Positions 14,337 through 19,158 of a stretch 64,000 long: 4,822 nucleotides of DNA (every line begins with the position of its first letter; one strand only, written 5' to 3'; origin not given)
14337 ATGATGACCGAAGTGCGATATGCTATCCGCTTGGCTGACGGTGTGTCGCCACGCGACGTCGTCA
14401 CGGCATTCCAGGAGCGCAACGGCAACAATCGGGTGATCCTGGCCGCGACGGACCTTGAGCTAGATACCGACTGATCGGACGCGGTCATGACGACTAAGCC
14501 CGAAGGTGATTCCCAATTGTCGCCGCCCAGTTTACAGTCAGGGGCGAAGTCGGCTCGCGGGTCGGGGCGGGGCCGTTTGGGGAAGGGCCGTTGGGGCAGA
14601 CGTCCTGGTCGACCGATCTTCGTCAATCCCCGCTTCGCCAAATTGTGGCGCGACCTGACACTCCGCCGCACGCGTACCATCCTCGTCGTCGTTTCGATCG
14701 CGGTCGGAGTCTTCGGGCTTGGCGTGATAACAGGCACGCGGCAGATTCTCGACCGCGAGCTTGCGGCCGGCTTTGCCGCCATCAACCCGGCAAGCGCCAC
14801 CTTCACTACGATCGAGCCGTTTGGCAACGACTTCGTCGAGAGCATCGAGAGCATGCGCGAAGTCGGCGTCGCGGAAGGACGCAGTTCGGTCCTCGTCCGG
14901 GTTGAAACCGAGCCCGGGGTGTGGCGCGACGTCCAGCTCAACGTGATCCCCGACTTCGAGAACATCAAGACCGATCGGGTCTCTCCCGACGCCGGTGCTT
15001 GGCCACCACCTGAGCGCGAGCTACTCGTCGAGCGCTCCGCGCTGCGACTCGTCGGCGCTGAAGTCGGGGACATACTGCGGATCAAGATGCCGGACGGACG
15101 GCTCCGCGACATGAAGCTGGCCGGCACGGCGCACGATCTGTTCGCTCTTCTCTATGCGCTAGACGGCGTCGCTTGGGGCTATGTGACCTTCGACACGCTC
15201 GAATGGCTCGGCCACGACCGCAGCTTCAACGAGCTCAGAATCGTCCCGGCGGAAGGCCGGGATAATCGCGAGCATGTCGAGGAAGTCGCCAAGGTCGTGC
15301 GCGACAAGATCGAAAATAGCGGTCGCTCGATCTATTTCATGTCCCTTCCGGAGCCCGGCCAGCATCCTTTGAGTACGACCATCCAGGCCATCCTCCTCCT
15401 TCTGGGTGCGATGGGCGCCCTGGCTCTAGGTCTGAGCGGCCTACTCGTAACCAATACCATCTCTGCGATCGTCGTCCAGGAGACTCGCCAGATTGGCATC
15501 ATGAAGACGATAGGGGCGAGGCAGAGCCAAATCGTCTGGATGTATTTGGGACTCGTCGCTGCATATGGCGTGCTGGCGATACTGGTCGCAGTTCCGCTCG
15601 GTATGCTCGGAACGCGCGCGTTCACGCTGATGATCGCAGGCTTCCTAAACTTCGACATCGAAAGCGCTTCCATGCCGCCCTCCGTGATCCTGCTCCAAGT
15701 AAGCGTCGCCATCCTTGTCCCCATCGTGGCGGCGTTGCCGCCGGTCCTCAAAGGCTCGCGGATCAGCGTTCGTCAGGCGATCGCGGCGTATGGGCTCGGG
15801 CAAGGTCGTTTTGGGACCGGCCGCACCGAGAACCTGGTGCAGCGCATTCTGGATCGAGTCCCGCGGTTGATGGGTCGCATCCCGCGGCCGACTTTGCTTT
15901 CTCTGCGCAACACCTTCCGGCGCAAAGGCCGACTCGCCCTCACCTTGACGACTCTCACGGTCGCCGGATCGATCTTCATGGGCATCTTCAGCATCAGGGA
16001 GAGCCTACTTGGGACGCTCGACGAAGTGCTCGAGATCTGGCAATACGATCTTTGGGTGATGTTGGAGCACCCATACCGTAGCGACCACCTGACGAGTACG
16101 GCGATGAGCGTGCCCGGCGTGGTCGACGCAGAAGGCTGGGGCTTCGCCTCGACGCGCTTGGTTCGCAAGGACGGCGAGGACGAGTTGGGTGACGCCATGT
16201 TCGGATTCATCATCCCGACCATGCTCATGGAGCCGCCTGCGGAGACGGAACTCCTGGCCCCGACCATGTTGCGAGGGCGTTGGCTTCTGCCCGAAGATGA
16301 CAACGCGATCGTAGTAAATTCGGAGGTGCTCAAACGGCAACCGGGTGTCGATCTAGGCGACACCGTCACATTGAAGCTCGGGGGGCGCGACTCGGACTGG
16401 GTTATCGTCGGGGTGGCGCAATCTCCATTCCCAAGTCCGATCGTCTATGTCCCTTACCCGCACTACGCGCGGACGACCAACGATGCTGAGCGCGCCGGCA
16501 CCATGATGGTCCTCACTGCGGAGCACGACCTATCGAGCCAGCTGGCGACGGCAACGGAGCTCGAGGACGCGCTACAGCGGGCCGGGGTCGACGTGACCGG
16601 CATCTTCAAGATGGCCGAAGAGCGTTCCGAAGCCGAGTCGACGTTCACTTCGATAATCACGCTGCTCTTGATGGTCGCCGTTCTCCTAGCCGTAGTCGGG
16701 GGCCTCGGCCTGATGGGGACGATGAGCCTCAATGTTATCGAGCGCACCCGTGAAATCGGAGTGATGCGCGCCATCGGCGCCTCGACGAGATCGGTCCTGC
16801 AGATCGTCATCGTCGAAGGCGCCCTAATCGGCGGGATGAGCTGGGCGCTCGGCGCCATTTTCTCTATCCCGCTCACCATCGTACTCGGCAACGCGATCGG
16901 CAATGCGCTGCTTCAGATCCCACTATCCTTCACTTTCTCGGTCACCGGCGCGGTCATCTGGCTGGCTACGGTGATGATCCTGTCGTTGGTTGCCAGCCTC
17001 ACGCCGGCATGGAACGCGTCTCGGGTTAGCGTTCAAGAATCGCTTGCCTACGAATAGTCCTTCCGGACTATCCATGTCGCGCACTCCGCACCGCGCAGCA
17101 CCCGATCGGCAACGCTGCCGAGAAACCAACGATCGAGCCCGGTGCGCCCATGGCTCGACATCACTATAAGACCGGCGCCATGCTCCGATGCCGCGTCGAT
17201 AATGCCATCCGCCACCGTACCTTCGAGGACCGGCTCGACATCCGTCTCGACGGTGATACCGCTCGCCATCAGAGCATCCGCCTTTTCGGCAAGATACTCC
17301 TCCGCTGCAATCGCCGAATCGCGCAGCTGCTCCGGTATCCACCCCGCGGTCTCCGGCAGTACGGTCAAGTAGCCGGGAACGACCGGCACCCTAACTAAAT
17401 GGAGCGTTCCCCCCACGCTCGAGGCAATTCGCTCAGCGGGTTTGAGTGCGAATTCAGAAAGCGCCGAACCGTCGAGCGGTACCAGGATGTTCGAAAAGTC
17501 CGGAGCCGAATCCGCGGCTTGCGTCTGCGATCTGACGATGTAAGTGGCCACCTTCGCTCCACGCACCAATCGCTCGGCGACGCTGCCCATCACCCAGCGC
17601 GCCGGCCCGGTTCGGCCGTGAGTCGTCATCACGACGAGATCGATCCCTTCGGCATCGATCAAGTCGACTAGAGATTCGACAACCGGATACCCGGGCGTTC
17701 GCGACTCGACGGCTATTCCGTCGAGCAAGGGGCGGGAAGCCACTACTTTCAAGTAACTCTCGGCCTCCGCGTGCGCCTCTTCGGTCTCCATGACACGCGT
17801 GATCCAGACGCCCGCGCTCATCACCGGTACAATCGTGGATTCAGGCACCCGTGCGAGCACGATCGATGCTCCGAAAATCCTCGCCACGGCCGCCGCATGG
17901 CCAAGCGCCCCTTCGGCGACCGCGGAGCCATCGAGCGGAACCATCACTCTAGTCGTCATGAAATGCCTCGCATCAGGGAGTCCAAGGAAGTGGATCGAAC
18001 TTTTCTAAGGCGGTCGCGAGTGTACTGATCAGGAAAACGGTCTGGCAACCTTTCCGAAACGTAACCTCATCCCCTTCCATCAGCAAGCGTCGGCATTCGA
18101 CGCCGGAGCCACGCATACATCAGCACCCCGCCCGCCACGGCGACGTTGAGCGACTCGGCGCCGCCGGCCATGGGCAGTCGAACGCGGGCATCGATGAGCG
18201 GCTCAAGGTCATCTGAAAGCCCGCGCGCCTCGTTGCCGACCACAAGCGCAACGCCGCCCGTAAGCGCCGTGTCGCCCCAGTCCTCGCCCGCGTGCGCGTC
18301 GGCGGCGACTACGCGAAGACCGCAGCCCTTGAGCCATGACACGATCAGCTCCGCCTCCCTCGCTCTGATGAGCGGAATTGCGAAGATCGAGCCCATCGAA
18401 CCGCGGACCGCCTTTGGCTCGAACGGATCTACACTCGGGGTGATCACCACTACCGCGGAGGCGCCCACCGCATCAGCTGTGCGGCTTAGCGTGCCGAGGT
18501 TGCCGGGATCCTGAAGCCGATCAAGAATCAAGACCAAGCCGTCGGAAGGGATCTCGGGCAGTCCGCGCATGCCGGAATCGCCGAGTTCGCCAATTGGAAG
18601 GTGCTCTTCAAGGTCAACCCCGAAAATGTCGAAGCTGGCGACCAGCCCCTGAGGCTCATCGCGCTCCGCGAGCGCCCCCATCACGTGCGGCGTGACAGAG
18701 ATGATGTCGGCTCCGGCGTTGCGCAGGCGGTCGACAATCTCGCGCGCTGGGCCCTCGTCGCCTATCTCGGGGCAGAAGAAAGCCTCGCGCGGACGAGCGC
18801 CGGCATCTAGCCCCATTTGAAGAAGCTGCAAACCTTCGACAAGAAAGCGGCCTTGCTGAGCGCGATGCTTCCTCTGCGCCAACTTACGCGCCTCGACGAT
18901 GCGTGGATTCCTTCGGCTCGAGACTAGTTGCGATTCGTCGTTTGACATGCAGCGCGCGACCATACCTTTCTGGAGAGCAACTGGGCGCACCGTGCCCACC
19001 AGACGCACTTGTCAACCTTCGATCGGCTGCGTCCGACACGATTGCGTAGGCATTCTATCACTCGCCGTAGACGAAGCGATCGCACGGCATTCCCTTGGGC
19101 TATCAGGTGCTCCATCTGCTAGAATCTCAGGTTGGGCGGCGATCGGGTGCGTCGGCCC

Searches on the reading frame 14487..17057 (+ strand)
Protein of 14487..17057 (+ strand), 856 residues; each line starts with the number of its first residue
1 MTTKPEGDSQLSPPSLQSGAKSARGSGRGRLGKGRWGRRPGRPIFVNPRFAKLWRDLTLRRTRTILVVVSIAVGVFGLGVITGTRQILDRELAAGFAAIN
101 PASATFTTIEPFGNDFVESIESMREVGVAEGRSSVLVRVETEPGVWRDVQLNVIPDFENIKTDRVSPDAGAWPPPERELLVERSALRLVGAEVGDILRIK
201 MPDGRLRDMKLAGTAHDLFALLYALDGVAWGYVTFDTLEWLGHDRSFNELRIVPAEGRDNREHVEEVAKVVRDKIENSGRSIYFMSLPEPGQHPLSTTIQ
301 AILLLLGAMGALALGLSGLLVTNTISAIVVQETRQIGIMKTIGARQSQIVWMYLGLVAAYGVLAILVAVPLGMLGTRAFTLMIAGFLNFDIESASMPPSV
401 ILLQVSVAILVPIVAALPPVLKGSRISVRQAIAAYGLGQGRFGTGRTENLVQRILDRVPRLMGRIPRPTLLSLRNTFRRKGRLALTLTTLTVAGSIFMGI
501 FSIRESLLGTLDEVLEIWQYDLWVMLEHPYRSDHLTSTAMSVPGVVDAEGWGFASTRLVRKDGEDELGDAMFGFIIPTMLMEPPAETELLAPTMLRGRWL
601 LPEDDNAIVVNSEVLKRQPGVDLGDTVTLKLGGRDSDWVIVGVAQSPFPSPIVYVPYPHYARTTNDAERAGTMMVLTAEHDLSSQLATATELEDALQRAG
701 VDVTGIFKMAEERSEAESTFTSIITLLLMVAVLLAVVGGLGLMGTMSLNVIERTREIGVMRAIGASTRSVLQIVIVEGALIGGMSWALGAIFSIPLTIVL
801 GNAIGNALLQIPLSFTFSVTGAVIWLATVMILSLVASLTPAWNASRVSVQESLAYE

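Call 63: search_protein_families(library=pfam, proteins=[window:14487-17057:+], max_evalue=0.00001)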
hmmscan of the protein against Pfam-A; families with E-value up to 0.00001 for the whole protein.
window:14487-17057:+ (856 aa): 1 family
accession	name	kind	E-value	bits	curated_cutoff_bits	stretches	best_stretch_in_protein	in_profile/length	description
PF02687.27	FtsX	-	9e-27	94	25.5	2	309-427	3-119/120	FtsX-like permease C-terminal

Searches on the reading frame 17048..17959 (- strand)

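Call 64: search_protein_families(library=pfam, proteins=[window:17048-17959:-], max_evalue=0.00001)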
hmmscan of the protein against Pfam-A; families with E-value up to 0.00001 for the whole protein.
window:17048-17959:- (303 aa): 1 family
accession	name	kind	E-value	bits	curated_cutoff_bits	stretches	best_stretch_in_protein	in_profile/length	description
PF00582.32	Usp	-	1.5e-50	171.9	24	2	155-299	2-141/141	Universal stress protein family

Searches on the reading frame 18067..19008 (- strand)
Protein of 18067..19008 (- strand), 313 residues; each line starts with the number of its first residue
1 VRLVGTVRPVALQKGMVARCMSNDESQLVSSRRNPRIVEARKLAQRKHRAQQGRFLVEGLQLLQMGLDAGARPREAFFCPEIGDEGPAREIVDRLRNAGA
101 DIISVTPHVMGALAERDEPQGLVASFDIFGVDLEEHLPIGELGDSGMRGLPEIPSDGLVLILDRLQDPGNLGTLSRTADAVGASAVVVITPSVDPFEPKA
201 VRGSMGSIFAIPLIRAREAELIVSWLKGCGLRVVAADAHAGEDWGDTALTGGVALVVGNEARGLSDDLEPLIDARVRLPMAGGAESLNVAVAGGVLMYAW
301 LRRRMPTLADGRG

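Call 64: search_protein_families(library=pfam, proteins=[window:18067-19008:-], max_evalue=0.00001)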
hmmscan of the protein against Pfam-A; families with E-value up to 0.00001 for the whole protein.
window:18067-19008:- (313 aa): 3 families
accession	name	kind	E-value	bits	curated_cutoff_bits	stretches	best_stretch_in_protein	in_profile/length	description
PF00588.24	SpoU_methylase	-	6.3e-36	124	29.7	1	158-298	2-142/142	SpoU rRNA Methylase family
PF22435.1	MRM3-like_sub_bind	-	1.3e-18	67.6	27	1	34-124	1-84/84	MRM3-like substrate binding domain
PF08032.17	SpoU_sub_bind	-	6.7e-06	26.8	22.8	0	56-127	1-71/76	RNA 2'-O ribose methyltransferase substrate binding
